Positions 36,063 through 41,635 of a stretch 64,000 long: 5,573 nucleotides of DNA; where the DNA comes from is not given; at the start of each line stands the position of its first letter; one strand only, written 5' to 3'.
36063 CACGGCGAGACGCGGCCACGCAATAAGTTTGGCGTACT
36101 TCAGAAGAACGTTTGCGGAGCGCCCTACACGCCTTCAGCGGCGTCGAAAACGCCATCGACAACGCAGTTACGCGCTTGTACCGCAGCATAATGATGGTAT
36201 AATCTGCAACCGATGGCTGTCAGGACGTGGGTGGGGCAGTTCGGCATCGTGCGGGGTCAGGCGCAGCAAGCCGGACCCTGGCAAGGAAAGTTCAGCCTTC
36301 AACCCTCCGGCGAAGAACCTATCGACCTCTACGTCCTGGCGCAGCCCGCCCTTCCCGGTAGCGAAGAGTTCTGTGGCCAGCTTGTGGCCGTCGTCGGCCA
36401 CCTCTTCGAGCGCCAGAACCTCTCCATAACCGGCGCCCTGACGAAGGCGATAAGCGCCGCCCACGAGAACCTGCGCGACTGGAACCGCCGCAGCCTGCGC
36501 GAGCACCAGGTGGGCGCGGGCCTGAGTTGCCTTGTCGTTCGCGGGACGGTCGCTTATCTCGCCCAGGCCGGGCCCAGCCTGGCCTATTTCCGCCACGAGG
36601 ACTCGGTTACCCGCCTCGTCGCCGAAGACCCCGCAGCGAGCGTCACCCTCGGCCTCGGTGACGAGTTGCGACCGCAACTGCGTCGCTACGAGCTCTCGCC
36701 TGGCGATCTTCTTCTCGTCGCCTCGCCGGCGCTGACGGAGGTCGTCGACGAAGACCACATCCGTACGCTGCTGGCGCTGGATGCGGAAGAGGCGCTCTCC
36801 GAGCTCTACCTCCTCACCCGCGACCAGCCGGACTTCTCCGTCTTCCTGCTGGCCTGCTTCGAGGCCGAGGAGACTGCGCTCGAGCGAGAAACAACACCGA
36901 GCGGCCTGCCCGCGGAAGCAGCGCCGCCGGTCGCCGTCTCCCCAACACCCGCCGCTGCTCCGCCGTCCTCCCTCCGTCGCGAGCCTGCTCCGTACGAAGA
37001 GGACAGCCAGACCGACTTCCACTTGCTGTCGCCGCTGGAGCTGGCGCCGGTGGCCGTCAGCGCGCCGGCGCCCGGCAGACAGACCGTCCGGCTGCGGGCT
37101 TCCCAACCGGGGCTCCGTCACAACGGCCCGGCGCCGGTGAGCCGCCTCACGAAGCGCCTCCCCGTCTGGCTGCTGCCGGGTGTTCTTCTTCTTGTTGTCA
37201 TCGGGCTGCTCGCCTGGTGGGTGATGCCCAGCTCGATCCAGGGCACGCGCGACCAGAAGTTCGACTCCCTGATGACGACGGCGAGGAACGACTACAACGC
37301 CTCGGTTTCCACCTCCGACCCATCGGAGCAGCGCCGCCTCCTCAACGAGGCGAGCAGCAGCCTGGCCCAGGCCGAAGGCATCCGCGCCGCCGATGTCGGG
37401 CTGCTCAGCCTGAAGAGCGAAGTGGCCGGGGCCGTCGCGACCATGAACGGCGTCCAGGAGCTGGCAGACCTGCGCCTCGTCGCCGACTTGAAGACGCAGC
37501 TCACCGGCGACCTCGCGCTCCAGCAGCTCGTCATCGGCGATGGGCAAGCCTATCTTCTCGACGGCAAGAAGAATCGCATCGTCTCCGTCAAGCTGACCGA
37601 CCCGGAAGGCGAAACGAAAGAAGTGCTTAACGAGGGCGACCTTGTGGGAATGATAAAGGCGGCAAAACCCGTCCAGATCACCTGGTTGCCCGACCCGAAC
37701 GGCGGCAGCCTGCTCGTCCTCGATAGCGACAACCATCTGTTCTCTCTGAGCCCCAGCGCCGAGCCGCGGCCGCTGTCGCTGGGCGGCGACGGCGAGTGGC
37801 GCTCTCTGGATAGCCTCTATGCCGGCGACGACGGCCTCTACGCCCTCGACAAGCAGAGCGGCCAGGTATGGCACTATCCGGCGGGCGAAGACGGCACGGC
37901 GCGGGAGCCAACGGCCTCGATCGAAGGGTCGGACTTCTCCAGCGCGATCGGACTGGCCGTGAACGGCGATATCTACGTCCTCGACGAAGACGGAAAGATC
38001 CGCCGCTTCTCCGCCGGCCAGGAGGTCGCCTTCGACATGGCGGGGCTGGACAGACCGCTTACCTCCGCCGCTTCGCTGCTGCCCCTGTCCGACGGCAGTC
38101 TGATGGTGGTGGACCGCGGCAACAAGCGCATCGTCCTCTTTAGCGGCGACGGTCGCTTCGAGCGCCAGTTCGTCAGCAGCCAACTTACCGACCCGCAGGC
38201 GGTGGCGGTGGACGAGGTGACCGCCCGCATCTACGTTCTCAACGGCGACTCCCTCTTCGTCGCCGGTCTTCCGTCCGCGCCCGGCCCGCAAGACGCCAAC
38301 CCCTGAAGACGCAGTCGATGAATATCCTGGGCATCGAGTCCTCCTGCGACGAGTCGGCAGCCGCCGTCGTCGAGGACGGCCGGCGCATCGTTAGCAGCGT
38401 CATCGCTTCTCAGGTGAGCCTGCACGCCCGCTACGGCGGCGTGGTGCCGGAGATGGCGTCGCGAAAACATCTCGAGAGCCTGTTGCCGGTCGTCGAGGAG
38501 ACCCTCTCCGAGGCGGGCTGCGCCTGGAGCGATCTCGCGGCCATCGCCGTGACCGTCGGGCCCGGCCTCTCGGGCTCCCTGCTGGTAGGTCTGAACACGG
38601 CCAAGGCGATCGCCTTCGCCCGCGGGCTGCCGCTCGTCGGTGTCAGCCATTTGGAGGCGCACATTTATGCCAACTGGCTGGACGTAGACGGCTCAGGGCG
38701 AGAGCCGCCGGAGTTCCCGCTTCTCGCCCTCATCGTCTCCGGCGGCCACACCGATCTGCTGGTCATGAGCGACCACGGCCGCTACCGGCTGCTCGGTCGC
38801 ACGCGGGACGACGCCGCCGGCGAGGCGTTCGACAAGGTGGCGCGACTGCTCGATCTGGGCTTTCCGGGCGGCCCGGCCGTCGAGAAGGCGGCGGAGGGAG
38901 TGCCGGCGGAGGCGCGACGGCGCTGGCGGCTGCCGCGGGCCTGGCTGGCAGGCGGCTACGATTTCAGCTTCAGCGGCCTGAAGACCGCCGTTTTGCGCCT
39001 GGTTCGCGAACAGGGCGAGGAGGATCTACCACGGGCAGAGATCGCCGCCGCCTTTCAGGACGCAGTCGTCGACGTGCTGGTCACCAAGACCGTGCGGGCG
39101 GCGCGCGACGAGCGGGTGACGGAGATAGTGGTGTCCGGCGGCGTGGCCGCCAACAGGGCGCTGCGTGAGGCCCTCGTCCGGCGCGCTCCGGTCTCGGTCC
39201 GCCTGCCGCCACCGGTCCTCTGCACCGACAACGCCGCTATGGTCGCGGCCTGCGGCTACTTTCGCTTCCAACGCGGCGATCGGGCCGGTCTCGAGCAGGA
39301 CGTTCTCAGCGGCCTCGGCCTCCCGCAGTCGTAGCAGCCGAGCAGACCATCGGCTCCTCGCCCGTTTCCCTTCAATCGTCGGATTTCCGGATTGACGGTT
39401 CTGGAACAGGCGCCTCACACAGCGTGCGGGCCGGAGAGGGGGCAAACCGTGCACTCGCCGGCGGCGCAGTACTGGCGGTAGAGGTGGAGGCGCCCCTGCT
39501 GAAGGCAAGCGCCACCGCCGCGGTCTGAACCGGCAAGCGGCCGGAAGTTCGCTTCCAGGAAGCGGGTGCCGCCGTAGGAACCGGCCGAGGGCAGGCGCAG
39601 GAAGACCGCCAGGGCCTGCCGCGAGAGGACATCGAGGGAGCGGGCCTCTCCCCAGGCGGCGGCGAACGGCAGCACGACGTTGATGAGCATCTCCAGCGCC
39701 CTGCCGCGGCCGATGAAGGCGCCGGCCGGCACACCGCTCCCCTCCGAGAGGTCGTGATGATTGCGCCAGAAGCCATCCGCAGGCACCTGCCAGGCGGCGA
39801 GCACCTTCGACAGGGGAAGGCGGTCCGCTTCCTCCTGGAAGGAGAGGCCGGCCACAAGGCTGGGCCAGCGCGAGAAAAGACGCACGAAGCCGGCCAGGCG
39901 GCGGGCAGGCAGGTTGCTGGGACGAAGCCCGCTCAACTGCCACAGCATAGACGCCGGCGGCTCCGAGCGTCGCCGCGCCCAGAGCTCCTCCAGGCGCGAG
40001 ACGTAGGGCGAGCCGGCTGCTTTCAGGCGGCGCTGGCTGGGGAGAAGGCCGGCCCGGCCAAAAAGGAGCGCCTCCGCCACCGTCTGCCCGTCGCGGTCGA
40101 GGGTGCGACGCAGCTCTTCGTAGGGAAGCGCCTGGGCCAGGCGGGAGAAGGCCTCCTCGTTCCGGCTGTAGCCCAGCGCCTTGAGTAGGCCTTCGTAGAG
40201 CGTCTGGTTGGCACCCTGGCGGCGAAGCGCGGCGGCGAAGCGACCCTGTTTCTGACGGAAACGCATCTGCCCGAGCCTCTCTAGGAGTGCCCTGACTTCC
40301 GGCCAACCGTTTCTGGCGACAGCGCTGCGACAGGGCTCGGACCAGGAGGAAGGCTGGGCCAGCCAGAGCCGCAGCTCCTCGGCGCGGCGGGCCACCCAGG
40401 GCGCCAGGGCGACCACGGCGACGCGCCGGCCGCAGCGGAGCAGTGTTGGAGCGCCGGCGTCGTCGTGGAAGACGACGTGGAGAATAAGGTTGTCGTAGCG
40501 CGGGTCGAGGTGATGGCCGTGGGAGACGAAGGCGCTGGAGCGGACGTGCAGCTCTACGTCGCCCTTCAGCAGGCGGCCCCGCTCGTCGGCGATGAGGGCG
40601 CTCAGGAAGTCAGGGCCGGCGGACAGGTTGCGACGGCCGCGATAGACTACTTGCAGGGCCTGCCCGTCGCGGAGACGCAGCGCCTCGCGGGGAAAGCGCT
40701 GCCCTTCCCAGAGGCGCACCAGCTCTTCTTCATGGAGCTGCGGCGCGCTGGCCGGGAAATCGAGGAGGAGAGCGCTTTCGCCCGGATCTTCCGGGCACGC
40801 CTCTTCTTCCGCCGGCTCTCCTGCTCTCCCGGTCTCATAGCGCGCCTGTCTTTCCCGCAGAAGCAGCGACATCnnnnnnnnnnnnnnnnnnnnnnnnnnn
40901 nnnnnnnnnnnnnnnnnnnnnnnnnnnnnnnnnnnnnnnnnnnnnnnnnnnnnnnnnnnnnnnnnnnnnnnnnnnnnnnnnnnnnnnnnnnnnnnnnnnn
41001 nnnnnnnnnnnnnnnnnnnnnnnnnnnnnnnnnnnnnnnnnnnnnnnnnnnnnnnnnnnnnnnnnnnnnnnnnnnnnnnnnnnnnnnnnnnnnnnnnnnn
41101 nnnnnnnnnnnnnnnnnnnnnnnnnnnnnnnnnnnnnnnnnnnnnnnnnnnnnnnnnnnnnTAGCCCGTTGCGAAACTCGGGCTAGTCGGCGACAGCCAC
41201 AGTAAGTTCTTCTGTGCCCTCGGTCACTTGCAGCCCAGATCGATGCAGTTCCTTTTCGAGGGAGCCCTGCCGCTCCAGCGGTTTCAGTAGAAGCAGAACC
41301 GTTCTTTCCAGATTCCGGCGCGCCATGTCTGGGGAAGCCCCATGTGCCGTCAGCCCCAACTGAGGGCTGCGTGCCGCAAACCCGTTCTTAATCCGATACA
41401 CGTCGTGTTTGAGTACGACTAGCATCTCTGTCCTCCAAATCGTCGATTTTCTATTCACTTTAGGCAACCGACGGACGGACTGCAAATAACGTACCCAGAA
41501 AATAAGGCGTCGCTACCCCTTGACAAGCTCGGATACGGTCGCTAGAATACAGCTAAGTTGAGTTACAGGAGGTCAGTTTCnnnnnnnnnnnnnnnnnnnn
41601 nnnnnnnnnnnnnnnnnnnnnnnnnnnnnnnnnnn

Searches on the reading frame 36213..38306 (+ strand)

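Call 6: search_protein_families(library=pfam, proteins=[window:36213-38306:+], max_evalue=0.001)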
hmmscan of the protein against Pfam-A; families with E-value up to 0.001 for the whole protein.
window:36213-38306:+ (697 aa): 2 families
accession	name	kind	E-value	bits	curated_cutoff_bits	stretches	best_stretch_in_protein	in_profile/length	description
PF07228.17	SpoIIE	-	0.00033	21.1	25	0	83-185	40-148/192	Stage II sporulation protein E (SpoIIE)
PF01436.27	NHL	-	0.00041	20.7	20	0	575-592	1-20/28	NHL repeat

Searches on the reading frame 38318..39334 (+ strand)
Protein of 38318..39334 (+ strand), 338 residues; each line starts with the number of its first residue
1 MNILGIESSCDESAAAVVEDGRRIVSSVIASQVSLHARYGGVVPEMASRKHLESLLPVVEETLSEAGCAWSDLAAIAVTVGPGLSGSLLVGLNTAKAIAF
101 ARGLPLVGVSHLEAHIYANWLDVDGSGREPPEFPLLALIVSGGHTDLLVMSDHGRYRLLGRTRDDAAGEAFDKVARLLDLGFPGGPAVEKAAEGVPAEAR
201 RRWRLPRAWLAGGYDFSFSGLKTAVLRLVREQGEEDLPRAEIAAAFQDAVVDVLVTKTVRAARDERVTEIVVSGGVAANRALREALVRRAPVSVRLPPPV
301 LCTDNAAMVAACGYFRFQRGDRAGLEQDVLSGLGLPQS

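Call 6: search_protein_families(library=pfam, proteins=[window:38318-39334:+], max_evalue=0.001)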
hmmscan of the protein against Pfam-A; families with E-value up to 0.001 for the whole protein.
window:38318-39334:+ (338 aa): 3 families
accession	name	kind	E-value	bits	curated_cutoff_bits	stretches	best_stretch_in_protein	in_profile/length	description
PF00814.31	TsaD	-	4.7e-92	308.9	24.8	1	24-310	2-263/264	tRNA N6-adenosine threonylcarbamoyltransferase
PF22521.2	HypF_C_2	-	2.1e-08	34.7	27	1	225-289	152-216/241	Carbamoyltransferase, Kae1-like Domain, second subdomain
PF02543.21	Carbam_trans_N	-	0.00012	22.1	24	0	236-311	274-345/346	Carbamoyltransferase N-terminus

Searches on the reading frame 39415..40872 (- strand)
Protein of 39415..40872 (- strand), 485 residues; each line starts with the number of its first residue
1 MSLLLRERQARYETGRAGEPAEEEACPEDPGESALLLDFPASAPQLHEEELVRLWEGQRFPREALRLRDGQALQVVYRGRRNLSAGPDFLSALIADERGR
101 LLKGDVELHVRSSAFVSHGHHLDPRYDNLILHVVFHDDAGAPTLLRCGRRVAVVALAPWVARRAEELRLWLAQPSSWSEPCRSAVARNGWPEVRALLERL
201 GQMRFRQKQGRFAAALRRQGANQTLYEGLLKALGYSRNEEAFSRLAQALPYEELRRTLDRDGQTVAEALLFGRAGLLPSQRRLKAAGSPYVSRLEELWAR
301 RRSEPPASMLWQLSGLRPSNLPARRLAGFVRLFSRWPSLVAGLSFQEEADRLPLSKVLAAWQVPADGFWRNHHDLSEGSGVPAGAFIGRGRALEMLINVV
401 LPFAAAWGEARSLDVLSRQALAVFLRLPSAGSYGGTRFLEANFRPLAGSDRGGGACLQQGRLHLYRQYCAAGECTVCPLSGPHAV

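Call 6: search_protein_families(library=pfam, proteins=[window:39415-40872:-], max_evalue=0.001)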
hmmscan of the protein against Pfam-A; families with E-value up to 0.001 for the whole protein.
window:39415-40872:- (485 aa): 1 family
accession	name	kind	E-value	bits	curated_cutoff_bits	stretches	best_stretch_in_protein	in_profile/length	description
PF11013.13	DUF2851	-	7.4e-61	206.6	25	1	48-427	1-369/375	Protein of unknown function (DUF2851)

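Call 14: find_encoding_contigs(protein=window:39415-40872:-, flank=10000, max_places=10)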
Protein window:39415-40872:- (485 aa): no gene with exactly this product is on record in the collection.

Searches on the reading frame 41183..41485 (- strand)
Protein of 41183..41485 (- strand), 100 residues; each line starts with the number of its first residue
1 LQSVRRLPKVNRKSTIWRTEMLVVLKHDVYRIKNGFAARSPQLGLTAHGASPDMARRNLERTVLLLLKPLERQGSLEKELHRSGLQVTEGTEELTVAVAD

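Call 35: search_protein_families(library=pfam, proteins=[window:41183-41485:-], max_evalue=0.01)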
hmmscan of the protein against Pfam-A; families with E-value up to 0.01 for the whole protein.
window:41183-41485:- (100 aa): 0 families

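Call 48: search_protein_families(library=padloc, proteins=[window:41183-41482:-], max_evalue=0.01)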
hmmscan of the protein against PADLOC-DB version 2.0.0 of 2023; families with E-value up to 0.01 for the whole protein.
window:41183-41482:- (99 aa): 0 families

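Call 49: search_protein_families(library=ncbifam, proteins=[window:41183-41482:-], max_evalue=0.01)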
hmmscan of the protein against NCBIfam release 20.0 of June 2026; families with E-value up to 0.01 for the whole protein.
window:41183-41482:- (99 aa): 0 families

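Call 92: search_solved_structures(query=window:41183-41482:-, max_evalue=5)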
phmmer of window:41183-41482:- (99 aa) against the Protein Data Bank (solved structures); distinct sequences matched with E-value up to 5: 3.
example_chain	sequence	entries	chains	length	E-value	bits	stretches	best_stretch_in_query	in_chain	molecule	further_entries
8fre_A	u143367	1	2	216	5.2e-07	33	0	46-79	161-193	RBL4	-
8frf_A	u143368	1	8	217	2.7e-05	27.5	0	44-78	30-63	RBL7_C2_3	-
8etq_A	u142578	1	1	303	0.48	14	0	42-93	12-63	k-cTRP5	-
